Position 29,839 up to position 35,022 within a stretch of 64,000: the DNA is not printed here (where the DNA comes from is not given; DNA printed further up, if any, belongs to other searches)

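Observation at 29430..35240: PilZ / giant PAS-coiled-coil protein / PilZ: candidate c-di-GMP-linked scaffold or filament module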

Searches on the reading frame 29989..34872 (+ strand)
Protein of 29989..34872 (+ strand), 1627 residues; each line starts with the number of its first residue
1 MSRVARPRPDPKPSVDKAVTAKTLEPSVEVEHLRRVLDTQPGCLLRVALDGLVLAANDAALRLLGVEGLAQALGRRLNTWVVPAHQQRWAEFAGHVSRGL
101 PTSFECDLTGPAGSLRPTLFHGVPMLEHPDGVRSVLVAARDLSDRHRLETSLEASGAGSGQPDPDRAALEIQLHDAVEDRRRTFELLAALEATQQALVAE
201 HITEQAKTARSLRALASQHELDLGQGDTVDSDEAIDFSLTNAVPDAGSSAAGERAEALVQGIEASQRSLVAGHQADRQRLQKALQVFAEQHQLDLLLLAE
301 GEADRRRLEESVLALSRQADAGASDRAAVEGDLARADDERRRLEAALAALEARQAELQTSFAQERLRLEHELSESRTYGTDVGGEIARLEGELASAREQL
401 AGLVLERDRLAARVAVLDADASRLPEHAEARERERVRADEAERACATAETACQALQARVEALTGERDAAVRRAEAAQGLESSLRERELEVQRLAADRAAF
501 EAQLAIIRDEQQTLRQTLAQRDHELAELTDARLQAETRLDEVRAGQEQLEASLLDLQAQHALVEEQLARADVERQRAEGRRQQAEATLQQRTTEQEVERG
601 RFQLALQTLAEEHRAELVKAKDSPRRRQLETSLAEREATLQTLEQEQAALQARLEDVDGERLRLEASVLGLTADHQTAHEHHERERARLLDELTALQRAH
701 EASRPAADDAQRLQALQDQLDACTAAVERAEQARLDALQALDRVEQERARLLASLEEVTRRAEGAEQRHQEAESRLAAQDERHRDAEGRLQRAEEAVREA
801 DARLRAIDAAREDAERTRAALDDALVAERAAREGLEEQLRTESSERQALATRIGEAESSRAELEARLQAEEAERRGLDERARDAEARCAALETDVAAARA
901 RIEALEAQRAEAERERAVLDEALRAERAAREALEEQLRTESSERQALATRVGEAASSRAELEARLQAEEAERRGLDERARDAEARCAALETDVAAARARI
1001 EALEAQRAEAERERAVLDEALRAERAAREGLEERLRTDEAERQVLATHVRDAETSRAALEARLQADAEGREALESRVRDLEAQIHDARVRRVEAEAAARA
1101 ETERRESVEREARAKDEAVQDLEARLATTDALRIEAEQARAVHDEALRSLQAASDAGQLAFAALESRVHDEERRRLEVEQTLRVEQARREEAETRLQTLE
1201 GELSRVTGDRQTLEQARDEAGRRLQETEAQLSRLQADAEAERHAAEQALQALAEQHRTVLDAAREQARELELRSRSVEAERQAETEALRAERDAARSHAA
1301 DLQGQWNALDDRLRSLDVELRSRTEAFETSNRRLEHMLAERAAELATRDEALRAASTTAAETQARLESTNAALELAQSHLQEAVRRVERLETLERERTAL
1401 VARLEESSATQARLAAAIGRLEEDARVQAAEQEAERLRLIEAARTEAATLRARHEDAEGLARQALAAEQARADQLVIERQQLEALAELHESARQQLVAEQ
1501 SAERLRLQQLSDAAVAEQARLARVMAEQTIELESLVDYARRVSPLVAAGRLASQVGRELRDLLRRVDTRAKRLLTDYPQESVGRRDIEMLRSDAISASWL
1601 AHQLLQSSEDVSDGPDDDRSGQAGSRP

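Call 3: search_protein_families(library=pfam, proteins=[window:29989-34872:+], max_evalue=1)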
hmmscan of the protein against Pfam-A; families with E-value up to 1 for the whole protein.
window:29989-34872:+ (1627 aa): 5 families
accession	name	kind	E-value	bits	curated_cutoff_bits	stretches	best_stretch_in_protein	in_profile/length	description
PF08448.16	PAS_4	-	1.7e-08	35.1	23.1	1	37-147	1-110/110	PAS fold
PF00989.32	PAS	-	1.8e-05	25.1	22.6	1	31-141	1-112/113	PAS fold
PF13426.13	PAS_9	-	0.00039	21.1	27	1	43-144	4-103/103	PAS domain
PF13188.13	PAS_8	-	0.0034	17.7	21.8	1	32-84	2-53/65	PAS domain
PF13851.11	GAS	-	0.06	13.2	32.3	1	327-413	43-128/200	Growth-arrest specific micro-tubule binding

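Call 6: find_homologous_proteins(query=window:29989-34872:+, max_evalue=0.00001)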
Query window:29989-34872:+ (1627 aa): 2 proteins with E <= 0.00001 among 8000 candidates.
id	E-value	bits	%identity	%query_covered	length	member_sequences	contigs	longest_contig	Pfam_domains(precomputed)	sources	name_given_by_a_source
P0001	4.1e-30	123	49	8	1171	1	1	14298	-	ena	-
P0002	2.2e-20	91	39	9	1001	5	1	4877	-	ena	-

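Call 10: find_encoding_contigs(protein=P0001, flank=8000)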
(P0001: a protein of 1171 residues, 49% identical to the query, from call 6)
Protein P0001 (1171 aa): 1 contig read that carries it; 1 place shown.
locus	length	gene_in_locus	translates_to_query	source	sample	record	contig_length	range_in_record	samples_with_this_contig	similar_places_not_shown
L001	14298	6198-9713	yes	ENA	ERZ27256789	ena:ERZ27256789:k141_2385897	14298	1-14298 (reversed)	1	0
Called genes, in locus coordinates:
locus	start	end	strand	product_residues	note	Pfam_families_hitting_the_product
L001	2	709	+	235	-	?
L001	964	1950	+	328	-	PF13714:PEP_mutase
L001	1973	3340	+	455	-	PF07969:Amidohydro_3, PF01979:Amidohydro_1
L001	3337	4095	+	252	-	PF13531:SBP_bac_11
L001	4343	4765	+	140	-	PF12680:SnoaL_2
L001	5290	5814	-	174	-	PF13428:TPR_14 (faint), PF07719:TPR_2 (faint), PF13432:TPR_16 (weak), PF13414:TPR_11 (faint), PF13431:TPR_17 (faint)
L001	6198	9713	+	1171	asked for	-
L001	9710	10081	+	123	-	-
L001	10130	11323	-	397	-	PF00158:Sigma54_activat, PF01078:Mg_chelatase (faint), PF14532:Sigma54_activ_2, PF07728:AAA_5 (faint), PF25601:AAA_lid_14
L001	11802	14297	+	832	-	?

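Call 11: find_encoding_contigs(protein=P0002, flank=8000)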
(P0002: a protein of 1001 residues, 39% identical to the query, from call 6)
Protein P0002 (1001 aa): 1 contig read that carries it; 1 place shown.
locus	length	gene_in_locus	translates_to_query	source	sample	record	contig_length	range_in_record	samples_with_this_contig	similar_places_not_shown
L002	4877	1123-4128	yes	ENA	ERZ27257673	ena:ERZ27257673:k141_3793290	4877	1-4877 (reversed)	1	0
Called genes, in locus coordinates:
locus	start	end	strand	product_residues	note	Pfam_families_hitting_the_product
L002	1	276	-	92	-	?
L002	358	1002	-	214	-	PF04892:VanZ-LLP1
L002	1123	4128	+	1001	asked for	-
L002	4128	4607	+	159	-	PF07238:PilZ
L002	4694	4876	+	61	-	?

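Call 14: search_protein_families(library=pfam, proteins=[L001:9710-10078:+, L002:4128-4604:+, L001:9351-9710:+, L002:3766-4125:+], max_evalue=10)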
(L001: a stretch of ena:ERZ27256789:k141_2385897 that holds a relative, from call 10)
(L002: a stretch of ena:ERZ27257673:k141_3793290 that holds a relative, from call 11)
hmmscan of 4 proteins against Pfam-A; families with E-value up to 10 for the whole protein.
L001:9710-10078:+ (123 aa): 2 families
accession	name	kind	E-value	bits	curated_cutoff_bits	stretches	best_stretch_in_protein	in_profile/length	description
PF07238.19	PilZ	-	0.0015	19.3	22.5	1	28-99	25-92/102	PilZ domain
PF20066.5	Glyoxalase_8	-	0.029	14.8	23.7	1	34-96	46-104/143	Glyoxalase superfamily protein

L002:4128-4604:+ (159 aa): 1 family
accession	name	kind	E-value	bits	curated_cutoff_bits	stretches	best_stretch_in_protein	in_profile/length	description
PF07238.19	PilZ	-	3.1e-08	34.3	22.5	1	18-114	3-92/102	PilZ domain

L001:9351-9710:+ (120 aa): 1 family
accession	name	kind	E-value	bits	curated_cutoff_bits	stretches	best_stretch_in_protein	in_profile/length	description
PF20270.3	CATRA-C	-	0.0015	19.7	24.6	1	24-92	2-70/137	CASPASE and TPR Repeat-Associated C-terminal domain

L002:3766-4125:+ (120 aa): 0 families

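Call 90: search_protein_families(library=ncbifam, proteins=[window:29989-34872:+], max_evalue=0.01)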
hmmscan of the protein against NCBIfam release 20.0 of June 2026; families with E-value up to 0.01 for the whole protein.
window:29989-34872:+ (1627 aa): 5 families
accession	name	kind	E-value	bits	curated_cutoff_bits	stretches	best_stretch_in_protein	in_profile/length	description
TIGR02168.1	SMC_prok_B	equivalog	2e-17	62.3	567.35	4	727-996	667-936/1181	chromosome segregation protein SMC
TIGR02169.1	SMC_prok_A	equivalog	2.5e-15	55.3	729.4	4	737-1014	229-507/1165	chromosome segregation protein SMC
TIGR04523.1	Mplasa_alph_rch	subfamily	3.8e-09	35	270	1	766-1019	390-645/745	helix-rich protein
NF045487.1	ASRP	equivalog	7.7e-07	28.1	300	1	805-1141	121-460/593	archaea-specific SMC-related protein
TIGR04320.1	Surf_Exclu_PgrA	domain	0.0053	16.1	70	1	706-804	258-359/360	SEC10/PgrA surface exclusion domain-containing protein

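Call 91: search_protein_families(library=padloc, proteins=[window:29989-34872:+], max_evalue=0.01)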
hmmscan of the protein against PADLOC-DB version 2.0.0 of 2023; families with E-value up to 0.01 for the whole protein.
window:29989-34872:+ (1627 aa): 1 family
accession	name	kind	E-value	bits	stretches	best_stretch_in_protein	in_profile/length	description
PDLC03865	LmuB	-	0.00016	18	0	845-1146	531-807/1007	-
